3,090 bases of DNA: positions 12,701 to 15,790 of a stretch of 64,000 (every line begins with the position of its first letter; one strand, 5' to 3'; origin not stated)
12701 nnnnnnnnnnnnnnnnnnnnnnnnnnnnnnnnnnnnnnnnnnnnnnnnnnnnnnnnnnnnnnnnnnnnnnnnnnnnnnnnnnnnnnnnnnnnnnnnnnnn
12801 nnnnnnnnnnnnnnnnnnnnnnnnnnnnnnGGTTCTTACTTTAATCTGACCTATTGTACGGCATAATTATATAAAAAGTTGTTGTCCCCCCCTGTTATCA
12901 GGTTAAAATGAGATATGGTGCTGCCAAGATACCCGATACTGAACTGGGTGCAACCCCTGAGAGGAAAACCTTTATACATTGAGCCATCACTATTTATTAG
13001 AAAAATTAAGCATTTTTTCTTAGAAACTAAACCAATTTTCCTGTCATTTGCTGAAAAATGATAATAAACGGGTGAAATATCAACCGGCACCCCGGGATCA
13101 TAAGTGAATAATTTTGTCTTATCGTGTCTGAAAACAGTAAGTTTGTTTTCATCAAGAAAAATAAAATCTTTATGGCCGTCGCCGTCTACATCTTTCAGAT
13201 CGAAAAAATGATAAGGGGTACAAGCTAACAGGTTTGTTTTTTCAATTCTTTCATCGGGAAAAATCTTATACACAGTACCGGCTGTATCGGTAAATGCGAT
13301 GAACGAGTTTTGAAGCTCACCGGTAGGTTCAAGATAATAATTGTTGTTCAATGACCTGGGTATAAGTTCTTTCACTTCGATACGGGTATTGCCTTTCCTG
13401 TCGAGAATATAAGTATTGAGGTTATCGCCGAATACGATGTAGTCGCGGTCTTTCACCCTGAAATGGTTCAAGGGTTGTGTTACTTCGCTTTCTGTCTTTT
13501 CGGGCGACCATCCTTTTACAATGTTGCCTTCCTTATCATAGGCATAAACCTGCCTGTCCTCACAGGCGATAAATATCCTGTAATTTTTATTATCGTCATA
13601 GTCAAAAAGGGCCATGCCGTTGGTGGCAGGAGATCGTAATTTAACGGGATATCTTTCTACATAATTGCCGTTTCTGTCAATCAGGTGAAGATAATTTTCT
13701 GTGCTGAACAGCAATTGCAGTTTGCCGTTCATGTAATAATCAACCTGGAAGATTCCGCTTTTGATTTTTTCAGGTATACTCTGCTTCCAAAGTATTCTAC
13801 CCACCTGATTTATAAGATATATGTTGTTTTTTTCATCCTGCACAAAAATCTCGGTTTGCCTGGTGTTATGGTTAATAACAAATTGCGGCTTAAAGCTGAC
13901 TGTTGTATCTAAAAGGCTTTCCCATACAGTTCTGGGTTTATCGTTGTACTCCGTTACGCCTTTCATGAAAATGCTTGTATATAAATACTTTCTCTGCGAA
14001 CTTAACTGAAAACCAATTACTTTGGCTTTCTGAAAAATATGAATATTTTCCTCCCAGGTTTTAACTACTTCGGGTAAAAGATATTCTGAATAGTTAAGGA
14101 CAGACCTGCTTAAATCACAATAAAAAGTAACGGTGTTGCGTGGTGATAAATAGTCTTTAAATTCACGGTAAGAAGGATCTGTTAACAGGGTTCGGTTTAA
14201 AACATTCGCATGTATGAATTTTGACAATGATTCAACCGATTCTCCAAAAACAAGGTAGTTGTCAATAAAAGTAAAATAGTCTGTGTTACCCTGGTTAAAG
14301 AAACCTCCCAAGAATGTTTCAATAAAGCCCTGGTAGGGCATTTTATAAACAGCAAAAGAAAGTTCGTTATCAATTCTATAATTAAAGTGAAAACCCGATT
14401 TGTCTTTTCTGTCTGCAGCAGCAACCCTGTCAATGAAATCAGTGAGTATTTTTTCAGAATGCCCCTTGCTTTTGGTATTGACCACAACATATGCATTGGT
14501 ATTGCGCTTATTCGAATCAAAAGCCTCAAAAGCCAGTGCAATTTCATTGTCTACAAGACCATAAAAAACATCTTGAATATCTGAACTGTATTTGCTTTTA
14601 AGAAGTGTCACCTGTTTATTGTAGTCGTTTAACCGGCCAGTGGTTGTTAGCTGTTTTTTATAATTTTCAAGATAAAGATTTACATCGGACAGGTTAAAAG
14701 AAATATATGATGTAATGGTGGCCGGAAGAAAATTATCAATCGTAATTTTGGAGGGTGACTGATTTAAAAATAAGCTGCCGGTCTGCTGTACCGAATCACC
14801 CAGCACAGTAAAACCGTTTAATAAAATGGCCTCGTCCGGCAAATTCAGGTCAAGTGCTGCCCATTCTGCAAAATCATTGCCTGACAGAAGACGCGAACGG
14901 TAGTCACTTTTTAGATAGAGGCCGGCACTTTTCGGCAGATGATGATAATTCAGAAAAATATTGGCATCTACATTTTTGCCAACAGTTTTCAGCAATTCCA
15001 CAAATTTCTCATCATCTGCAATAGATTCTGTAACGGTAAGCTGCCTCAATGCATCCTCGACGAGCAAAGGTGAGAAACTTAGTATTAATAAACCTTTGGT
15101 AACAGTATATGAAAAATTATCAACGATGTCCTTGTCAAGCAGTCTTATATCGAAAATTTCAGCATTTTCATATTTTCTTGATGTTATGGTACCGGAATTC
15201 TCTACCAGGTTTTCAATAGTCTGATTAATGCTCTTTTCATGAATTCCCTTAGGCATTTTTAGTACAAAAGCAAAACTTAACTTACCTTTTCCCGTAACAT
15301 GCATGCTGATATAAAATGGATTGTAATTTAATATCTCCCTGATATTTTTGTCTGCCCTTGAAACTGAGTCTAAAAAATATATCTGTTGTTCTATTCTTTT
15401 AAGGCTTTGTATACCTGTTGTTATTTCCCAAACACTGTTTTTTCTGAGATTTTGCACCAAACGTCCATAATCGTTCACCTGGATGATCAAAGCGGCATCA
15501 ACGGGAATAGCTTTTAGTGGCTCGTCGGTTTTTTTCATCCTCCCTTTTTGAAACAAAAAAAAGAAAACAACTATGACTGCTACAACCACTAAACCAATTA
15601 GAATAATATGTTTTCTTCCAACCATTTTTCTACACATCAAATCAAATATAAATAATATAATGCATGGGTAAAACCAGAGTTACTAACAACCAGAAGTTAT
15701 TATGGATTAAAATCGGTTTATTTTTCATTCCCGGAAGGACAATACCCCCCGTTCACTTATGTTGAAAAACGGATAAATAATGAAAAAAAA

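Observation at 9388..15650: Compact three-gene envelope operon of unknown function: membrane-anchored propeller protein, lipoprotein, outer-membrane barrel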

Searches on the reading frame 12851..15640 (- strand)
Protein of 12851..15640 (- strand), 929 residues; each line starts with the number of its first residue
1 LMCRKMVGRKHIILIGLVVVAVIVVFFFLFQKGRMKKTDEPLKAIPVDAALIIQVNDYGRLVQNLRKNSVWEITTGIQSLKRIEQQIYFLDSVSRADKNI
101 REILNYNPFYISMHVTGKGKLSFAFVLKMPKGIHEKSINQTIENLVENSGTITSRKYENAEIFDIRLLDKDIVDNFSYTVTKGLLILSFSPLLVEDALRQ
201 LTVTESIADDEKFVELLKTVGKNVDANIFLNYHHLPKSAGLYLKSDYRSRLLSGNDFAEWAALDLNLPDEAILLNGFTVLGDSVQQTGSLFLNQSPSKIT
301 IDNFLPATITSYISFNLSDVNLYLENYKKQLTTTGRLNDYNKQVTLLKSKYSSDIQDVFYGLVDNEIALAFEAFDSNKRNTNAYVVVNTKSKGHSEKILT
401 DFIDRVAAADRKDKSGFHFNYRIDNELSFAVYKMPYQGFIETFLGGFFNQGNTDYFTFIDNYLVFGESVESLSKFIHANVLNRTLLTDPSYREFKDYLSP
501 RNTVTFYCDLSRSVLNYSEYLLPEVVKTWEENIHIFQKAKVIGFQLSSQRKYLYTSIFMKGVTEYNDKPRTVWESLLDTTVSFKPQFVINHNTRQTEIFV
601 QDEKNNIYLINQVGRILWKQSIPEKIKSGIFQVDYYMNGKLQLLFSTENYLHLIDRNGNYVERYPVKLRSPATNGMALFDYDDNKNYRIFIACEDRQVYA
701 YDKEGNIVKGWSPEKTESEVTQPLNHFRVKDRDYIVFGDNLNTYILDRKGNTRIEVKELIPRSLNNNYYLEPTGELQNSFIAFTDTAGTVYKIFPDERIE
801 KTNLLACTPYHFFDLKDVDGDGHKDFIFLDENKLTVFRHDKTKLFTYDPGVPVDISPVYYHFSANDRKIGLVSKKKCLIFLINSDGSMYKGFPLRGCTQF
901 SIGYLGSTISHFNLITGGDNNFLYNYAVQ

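Call 3: search_protein_families(library=pfam, proteins=[window:12851-15640:-], max_evalue=0.1)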
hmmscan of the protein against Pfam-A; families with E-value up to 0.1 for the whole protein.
window:12851-15640:- (929 aa): 5 families
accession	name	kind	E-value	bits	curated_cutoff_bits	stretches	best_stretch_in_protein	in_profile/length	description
PF11832.13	DUF3352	-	1.1e-12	47.8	26.8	1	137-544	136-518/536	Protein of unknown function (DUF3352)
PF13570.13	Beta-prop_ACSF4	-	3.7e-05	23.7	133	1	560-659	195-292/329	Beta-alanine-activating enzyme, beta-propeller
PF13517.12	FG-GAP_3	-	4.2e-05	24.5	26.9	1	817-847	1-31/61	FG-GAP-like repeat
PF25293.1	Beta-prop_EMC1_N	-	0.031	14.4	34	1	572-625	98-150/219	EMC1 N-terminal beta-propeller domain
PF12652.12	CotJB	-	0.033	14.8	29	1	313-354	10-51/76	CotJB protein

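Call 4: search_protein_families(library=ncbifam, proteins=[window:12851-15640:-], max_evalue=0.1)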
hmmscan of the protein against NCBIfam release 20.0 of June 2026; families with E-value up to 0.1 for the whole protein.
window:12851-15640:- (929 aa): 1 family
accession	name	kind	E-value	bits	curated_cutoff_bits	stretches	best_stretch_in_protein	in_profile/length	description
TIGR03300.1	assembly_YfgL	equivalog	0.013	14.2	285.2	0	568-630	39-101/377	outer membrane protein assembly factor BamB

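Call 18: find_homologous_proteins(query=window:12851-15640:-)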
Query window:12851-15640:- (929 aa): 63 proteins with E <= 0.001 among 8000 candidates.
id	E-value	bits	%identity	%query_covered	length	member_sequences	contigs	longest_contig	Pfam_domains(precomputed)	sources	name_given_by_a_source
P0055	0.0e+0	2032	100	96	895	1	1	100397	PF11832.14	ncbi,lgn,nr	ncbi:MAG: DUF3352 domain-containing protein [Bacteroidales bacterium]|nr:DUF3352 domain-containing p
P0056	0.0e+0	1692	79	99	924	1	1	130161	PF11832.14,PF13570.14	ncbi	ncbi:MAG: DUF3352 domain-containing protein [Bacteroidales bacterium]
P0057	0.0e+0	1319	63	96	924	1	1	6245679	PF11832.14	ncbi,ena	-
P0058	0.0e+0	1196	57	100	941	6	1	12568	PF25292.1,PF11832.14,PF13570.14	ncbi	-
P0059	0.0e+0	1195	58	97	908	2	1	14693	PF25292.1,PF13570.14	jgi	jgi:hypothetical protein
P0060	0.0e+0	1190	58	96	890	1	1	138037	PF11832.14,PF13570.14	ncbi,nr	ncbi:MAG: hypothetical protein JW723_09535 [Bacteroidales bacterium]|nr:hypothetical protein [Bacter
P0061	0.0e+0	1153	55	99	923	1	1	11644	PF11832.14,PF13570.14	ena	-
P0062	0.0e+0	1065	53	97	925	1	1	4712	PF11832.14,PF13570.14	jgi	jgi:hypothetical protein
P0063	0.0e+0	1044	52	99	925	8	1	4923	PF13570.14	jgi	jgi:hypothetical protein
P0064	0.0e+0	1043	51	99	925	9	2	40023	PF11832.14,PF13570.14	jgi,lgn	-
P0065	0.0e+0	1034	51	99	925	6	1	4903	PF13570.14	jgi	-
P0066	0.0e+0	1026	51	99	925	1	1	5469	PF13570.14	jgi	jgi:hypothetical protein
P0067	1.3e-293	995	49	100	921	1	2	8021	PF11832.14,PF13570.14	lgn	-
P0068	5.0e-275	933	46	99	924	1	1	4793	PF11832.14,PF13570.14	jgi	jgi:hypothetical protein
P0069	2.1e-274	931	47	99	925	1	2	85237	PF11832.14,PF13517.13,PF13570.14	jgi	jgi:hypothetical protein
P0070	9.4e-273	926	46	99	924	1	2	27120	PF11832.14,PF13570.14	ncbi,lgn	-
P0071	1.1e-272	926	46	99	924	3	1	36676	PF11832.14,PF13570.14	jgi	jgi:hypothetical protein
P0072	7.1e-266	903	52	86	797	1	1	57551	PF11832.14,PF13570.14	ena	-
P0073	9.8e-265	899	45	99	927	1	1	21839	PF11832.14,PF13570.14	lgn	-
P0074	9.0e-262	889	46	96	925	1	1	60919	PF25292.1,PF11832.14,PF13517.13,PF13570.14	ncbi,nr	ncbi:MAG: DUF3352 domain-containing protein [Bacteroidales bacterium]|nr:DUF3352 domain-containing p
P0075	5.1e-260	884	44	99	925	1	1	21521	PF11832.14,PF13570.14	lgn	-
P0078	2.6e-259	881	44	98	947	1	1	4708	PF11832.14,PF13570.14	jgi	jgi:hypothetical protein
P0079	2.0e-258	878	45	96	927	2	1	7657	PF11832.14,PF13570.14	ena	-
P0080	6.1e-257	874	43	98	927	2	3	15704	PF11832.14,PF13570.14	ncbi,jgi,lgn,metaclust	metaclust:\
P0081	1.9e-256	872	44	97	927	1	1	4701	PF11832.14,PF13517.13,PF13570.14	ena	-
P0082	9.9e-256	869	42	99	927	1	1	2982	PF11832.14,PF13570.14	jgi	jgi:hypothetical protein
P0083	9.9e-254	863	43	99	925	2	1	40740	PF11832.14,PF13570.14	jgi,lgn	-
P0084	1.5e-253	862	43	99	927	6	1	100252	PF13360.14,PF25292.1,PF11832.14,PF13517.13,PF13570.14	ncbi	ncbi:MAG: DUF3352 domain-containing protein [Bacteroidales bacterium]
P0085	5.5e-237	807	43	94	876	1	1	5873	PF11832.14,PF13570.14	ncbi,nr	ncbi:MAG TPA: DUF3352 domain-containing protein, partial [Bacteroidales bacterium]|nr:DUF3352 domain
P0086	1.1e-236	807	43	96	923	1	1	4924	PF11832.14,PF13570.14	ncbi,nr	ncbi:MAG: DUF3352 domain-containing protein [Bacteroidetes bacterium]|nr:DUF3352 domain-containing p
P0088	1.1e-230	787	41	99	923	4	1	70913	PF11832.14,PF13570.14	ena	-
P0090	2.4e-225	769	43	90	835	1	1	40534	PF11832.14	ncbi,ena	-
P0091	9.5e-224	764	42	99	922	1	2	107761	PF11832.14,PF13570.14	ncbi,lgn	-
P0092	8.6e-215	734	40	96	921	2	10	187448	PF11832.14,PF13570.14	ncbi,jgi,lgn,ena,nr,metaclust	ncbi:MAG: hypothetical protein A2X13_07750 [Bacteroidetes bacterium GWC2_33_15]|nr:MAG: hypothetical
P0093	1.4e-209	717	39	100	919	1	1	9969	PF11832.14,PF13570.14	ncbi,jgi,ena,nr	ncbi:MAG: hypothetical protein DRJ01_07750 [Bacteroidetes bacterium]|nr:MAG: hypothetical protein DR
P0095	1.1e-205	704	38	99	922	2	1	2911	PF25292.1,PF11832.14,PF13570.14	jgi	-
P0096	3.2e-204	699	37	99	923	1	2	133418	PF11832.14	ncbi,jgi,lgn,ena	-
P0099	1.3e-193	664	36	97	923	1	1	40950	PF11832.14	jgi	jgi:hypothetical protein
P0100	3.5e-192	659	37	97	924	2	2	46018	PF11832.14,PF13517.13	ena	-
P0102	2.3e-185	637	36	99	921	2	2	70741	PF11832.14,PF13570.14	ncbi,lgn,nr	ncbi:MAG: DUF3352 domain-containing protein [Bacteroidales bacterium]|nr:DUF3352 domain-containing p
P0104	3.1e-182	626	35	100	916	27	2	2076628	PF11832.14,PF13570.14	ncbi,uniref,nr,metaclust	ncbi:DUF3352 domain-containing protein [Marinifilum fragile]|uniref:DUF3352 domain-containing protei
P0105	6.2e-182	625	36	97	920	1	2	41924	PF25292.1,PF11832.14,PF13570.14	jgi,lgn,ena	-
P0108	2.3e-172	594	34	99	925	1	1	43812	PF11832.14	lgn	-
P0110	8.3e-154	532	43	61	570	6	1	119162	PF11832.14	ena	-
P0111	1.5e-137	478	31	99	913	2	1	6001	PF11832.14,PF13570.14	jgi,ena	jgi:hypothetical protein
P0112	1.2e-120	423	29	96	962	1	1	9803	PF25292.1,PF11832.14,PF13570.14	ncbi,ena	-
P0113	9.9e-120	419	38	59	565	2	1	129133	PF11832.14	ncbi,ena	-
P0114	5.2e-105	371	26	100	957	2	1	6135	PF11832.14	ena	-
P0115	6.9e-102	360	28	100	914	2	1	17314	PF11832.14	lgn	-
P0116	3.8e-63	232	25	84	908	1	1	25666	PF11832.14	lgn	-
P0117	2.4e-52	197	22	94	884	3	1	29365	PF11832.14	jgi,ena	-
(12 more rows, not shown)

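Call 19: find_encoding_contigs(protein=P0104, flank=10000, max_places=1)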
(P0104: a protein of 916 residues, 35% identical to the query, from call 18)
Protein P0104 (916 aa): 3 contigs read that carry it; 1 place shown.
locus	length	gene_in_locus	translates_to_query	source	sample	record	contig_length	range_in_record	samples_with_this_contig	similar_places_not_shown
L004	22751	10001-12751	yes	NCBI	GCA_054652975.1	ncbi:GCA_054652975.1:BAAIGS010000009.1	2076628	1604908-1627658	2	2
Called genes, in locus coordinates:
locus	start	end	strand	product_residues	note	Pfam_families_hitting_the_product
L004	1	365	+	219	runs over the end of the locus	PF07661:MORN_2 (faint)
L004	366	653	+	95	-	-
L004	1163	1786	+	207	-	-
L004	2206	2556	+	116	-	-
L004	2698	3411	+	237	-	-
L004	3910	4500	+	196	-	PF18730:HEPN_Cthe2314 (weak)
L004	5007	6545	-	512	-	PF03806:ABG_transport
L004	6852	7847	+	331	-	PF01180:DHO_dh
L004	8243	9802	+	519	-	PF00171:Aldedh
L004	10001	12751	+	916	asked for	PF11832:DUF3352 (weak), PF13570:Beta-prop_ACSF4 (faint)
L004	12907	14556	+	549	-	-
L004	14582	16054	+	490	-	PF18990:DUF5723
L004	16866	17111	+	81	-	PF16118:DUF4834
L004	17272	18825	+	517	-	PF28494:GlyRS_ins_1, PF00587:tRNA-synt_2b, PF03129:HGTP_anticodon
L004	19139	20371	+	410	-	PF03417:AAT (weak)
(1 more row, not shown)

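Call 20: find_encoding_contigs(protein=P0117, flank=10000, max_places=1)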
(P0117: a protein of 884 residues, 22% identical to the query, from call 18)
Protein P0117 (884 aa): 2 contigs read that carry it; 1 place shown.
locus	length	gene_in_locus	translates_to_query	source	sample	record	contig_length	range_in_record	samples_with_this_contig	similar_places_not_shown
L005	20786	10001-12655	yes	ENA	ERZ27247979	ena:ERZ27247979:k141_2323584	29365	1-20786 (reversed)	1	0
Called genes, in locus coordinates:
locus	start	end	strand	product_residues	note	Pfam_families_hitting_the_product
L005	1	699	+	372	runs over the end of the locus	-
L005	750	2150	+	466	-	PF02878:PGM_PMM_I, PF02879:PGM_PMM_II, PF02880:PGM_PMM_III, PF00408:PGM_PMM_IV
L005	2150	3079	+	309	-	PF10043:DUF2279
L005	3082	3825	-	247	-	-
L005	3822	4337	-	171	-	PF19630:DUF6134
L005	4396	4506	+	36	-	-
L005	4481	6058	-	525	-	PF20434:BD-FAE (weak), PF18962:Por_Secre_tail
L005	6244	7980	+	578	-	PF00801:PKD (faint), PF18911:PKD_4 (weak), PF13585:CHU_C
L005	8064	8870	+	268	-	PF20243:MbnP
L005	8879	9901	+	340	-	PF03150:CCP_MauG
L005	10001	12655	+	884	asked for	PF11832:DUF3352 (faint)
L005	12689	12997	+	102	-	-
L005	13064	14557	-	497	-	PF19573:DUF6089, PF05359:DUF748 (faint), PF00691:OmpA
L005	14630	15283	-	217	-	PF01712:dNK, PF02223:Thymidylate_kin (weak), PF13521:AAA_28 (faint)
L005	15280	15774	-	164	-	PF01288:HPPK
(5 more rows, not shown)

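Call 21: find_encoding_contigs(protein=P0116, flank=10000, max_places=1)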
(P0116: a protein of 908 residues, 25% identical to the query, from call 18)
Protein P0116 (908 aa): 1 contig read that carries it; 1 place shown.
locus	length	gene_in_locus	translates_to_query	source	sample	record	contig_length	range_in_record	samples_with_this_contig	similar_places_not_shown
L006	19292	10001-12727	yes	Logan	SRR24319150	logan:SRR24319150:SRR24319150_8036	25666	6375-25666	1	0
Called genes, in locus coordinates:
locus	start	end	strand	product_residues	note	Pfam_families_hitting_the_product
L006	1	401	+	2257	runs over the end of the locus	?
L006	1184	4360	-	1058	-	PF00082:Peptidase_S8, PF00801:PKD, PF18911:PKD_4, PF00801:PKD (weak), PF18962:Por_Secre_tail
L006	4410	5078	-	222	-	PF01209:Ubie_methyltran, PF02353:CMAS, PF01596:Methyltransf_3 (weak), PF01135:PCMT, PF13847:Methyltransf_31, PF08241:Methyltransf_11, PF08242:Methyltransf_12, PF13649:Methyltransf_25, +2 more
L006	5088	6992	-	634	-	PF00270:DEAD, PF04851:ResIII, PF00271:Helicase_C, PF16124:RecQ_Zn_bind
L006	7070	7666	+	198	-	PF01351:RNase_HII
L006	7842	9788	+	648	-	-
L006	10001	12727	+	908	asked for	PF11832:DUF3352 (faint)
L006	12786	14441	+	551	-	-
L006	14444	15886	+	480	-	PF18990:DUF5723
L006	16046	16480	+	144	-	PF04390:LptE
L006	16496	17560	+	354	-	-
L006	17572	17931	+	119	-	PF03840:SecG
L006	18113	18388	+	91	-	PF00166:Cpn10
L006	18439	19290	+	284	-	?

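Call 41: search_solved_structures(query=A2, max_evalue=1)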
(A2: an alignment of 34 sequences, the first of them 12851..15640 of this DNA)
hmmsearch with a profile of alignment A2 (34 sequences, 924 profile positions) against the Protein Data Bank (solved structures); distinct sequences matched with E-value up to 1: 3.
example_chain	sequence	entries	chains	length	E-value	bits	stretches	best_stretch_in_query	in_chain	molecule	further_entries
8prs_A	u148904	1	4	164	0.12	13.5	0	829-920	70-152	nvBagel4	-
8pra_A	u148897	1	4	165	0.14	13.3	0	828-920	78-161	Cell surface protein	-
3hxj_A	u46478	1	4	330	0.31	12.1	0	566-613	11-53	Pyrrolo-quinoline quinone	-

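Call 43: predict_structure(alignment_id=A2)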
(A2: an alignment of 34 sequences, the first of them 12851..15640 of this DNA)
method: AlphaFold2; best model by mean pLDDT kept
length: 929 residues; sequences in the alignment: 34
mean_pLDDT: 88.3   pTM: 0.80
mean pLDDT of the five models: 88.3, 87.7, 87.0, 86.2, 85.0
residues with pLDDT >= 90: 537; 70-90: 348; 50-70: 35; < 50: 9
segments of 3 or more residues with pLDDT < 50: 1-6
pLDDT, mean of each block of 10 residues (from residue 1): 49 78 79 62 93 91 90 88 87 87 88 86 91 85 80 89 83 81 91 93 89 92 89 92 90 86 91 93 79 91 92 93 89 85 85 78 92 64 91 93 90 91 90 87 79 88 93 93 89 81 93 87 92 88 91 92 67 92 92 91 96 94 94 89 96 95 94 93 84 96 92 92 90 91 93 92 90 83 95 93 94 93 93 94 95 91 88 94 94 93 76 91 90
secondary structure, 60 per line:
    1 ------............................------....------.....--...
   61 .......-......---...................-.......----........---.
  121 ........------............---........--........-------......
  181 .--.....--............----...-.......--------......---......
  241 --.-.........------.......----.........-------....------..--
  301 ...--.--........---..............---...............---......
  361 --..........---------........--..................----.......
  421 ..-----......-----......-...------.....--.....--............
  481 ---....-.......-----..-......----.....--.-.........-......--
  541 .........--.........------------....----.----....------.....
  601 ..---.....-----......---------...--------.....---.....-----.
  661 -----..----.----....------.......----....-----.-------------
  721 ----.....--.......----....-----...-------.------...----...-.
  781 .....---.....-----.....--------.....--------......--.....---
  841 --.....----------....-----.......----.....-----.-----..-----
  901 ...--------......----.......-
elements in order (helices of 4 or more, strands of 3 or more residues): H7-34 H41-44 E51-55 H58-67 H69-74 H78-96 H98-104 E109-116 E120-128 H135-146 E150-157 E160-167 E175-181 E184-188 H191-202 H211-217 E226-231 H235-240 H245-253 E260-266 E271-279 H287-290 E309-316 H320-333 H337-351 H355-360 E363-372 E382-389 H392-409 H414-417 E418-422 E428-433 H439-444 E455-459 E462-466 H469-480 H489-495 E504-509 H514-518 H523-531 H533-538 E541-549 E552-560 E573-576 E586-589 E596-602 E606-610 E616-621 E631-633 E642-646 E650-654 E677-680 E687-693 E698-701 E725-729 E732-738 E743-746 E752-754 E769-771 E780-785 E789-793 E799-803 E812-816 E825-830 E833-837 E843-847 E858-861 E867-873 E878-882 E901-903 E912-917 E922-928
